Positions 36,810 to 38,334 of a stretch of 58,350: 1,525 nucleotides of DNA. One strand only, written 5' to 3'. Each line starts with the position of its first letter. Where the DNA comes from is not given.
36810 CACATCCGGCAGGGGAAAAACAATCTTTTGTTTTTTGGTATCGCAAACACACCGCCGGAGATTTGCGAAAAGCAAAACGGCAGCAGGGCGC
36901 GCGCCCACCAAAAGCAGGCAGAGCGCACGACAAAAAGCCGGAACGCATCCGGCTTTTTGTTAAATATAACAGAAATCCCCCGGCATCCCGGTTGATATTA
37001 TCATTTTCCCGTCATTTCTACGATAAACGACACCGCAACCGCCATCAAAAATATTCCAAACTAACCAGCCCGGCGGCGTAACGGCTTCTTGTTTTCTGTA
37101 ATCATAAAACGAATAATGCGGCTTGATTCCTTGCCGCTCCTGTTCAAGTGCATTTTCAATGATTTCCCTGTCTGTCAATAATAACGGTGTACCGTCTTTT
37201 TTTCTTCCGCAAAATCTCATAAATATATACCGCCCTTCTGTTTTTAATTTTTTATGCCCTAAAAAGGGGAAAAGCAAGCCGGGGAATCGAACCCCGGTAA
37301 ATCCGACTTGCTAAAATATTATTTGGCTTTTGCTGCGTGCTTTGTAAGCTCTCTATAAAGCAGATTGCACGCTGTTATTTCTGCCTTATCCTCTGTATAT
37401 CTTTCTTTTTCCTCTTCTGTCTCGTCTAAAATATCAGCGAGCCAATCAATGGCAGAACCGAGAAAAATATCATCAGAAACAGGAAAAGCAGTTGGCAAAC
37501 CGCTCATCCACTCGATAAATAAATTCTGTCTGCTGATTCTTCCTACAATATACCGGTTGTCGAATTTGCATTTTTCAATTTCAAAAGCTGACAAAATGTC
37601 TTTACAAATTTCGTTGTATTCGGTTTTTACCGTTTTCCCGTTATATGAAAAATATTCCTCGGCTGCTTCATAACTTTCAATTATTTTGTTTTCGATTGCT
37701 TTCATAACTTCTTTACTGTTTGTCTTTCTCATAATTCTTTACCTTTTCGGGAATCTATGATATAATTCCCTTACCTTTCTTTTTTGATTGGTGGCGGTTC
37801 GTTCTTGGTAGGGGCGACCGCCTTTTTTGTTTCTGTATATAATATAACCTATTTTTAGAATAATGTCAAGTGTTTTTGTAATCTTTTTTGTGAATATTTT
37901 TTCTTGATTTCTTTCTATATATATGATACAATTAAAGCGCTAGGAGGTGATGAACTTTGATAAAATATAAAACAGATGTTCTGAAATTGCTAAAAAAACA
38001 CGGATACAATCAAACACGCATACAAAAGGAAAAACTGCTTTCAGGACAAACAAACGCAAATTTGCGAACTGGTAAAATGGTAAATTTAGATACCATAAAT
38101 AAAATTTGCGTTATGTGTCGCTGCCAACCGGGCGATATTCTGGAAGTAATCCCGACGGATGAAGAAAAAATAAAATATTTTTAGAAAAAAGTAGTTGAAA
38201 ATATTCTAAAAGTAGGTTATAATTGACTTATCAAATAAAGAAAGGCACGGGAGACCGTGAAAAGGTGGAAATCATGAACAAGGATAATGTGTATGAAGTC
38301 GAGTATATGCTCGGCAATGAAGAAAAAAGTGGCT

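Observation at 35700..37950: Opposite-strand, GC-richer island: small tyrosine recombinase with a ~320-nt structured leader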

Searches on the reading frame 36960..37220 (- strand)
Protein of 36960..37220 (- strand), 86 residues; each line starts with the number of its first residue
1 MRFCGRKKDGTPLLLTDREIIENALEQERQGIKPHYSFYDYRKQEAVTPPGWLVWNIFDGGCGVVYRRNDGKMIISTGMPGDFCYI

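Call 9: search_protein_families(library=pfam, proteins=[window:36960-37220:-], max_evalue=0.01)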
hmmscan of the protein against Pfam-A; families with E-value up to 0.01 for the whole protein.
window:36960-37220:- (86 aa): 0 families

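Call 10: search_protein_families(library=phrogs, proteins=[window:36960-37220:-], max_evalue=0.01)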
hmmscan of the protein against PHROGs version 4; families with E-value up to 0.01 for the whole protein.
window:36960-37220:- (86 aa): 0 families

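Call 24: search_protein_families(library=ncbifam, proteins=[window:36960-37220:-], max_evalue=0.01)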
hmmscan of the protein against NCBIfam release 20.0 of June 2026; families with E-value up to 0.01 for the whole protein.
window:36960-37220:- (86 aa): 0 families

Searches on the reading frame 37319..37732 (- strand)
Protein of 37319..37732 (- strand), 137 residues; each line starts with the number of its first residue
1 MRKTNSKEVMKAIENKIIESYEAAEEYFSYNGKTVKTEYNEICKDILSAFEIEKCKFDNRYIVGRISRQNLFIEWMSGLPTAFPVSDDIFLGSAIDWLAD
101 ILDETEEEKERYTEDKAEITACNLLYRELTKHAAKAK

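Call 9: search_protein_families(library=pfam, proteins=[window:37319-37732:-], max_evalue=0.01)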
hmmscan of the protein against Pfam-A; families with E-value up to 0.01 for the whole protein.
window:37319-37732:- (137 aa): 0 families

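Call 10: search_protein_families(library=phrogs, proteins=[window:37319-37732:-], max_evalue=0.01)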
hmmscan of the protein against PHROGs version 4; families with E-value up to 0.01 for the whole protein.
window:37319-37732:- (137 aa): 0 families

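Call 24: search_protein_families(library=ncbifam, proteins=[window:37319-37732:-], max_evalue=0.01)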
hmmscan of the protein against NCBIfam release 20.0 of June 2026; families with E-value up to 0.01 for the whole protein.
window:37319-37732:- (137 aa): 0 families

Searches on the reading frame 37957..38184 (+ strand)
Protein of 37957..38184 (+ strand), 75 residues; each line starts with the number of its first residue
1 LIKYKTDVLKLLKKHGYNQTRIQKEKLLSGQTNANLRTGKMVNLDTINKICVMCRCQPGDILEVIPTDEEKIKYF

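Call 9: search_protein_families(library=pfam, proteins=[window:37957-38184:+], max_evalue=0.01)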
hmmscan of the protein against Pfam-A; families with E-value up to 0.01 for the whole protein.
window:37957-38184:+ (75 aa): 1 family
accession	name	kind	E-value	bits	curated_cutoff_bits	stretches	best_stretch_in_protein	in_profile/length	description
PF13443.12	HTH_26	-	9.4e-12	45.5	22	1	10-66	4-62/63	Cro/C1-type HTH DNA-binding domain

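Call 10: search_protein_families(library=phrogs, proteins=[window:37957-38184:+], max_evalue=0.01)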
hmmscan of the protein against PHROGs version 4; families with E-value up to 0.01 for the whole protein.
window:37957-38184:+ (75 aa): 2 families
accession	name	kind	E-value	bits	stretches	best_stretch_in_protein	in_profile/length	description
phrog_3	-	transcription regulation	0.0016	19.3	1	8-69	93-153/430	transcriptional repressor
phrog_24334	-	unknown function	0.0017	19.4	1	20-74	19-75/190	-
